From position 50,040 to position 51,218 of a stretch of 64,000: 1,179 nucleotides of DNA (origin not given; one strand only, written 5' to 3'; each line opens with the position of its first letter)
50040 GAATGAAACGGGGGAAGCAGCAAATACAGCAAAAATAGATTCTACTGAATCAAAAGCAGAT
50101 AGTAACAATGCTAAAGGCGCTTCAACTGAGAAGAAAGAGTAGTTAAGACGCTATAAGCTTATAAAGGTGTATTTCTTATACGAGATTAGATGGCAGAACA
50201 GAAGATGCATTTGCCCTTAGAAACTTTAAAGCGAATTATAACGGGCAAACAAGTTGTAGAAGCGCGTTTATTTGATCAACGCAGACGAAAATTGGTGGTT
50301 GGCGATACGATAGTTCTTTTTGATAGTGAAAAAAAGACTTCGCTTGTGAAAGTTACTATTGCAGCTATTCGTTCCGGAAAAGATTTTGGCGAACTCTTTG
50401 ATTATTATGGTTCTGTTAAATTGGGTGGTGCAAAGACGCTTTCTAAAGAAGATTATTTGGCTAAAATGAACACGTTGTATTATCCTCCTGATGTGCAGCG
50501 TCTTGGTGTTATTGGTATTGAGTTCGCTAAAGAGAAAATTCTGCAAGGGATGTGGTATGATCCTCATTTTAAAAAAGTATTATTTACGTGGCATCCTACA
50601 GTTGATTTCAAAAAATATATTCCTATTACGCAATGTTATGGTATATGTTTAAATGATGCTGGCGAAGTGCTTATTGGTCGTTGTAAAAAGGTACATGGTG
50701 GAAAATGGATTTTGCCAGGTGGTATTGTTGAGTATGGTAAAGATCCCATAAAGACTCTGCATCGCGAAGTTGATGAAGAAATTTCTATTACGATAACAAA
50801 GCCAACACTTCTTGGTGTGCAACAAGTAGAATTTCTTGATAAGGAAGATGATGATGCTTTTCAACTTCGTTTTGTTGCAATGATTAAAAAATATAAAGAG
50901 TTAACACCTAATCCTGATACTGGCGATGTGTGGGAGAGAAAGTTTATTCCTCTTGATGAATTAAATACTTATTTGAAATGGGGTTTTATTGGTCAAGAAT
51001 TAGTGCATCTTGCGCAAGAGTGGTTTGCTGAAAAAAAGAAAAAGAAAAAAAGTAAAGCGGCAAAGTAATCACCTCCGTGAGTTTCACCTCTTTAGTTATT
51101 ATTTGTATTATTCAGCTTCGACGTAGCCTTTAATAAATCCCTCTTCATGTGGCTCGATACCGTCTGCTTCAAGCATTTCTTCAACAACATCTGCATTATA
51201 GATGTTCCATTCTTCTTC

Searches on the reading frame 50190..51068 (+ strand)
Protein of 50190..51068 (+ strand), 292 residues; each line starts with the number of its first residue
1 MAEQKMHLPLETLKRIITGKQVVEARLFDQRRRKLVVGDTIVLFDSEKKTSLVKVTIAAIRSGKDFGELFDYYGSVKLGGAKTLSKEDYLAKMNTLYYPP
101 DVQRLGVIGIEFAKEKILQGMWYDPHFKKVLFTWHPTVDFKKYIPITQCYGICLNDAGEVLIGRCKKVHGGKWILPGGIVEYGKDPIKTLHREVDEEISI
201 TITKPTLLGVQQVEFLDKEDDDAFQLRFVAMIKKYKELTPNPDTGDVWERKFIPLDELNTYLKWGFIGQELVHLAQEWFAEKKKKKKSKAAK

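Call 37: search_protein_families(library=pfam, proteins=[window:50190-51068:+], max_evalue=0.001)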
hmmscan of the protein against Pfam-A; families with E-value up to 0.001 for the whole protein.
window:50190-51068:+ (292 aa): 1 family
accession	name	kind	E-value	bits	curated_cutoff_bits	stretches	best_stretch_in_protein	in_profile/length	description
PF00293.34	NUDIX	-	1.7e-13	51.2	21.1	1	152-260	9-119/134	NUDIX domain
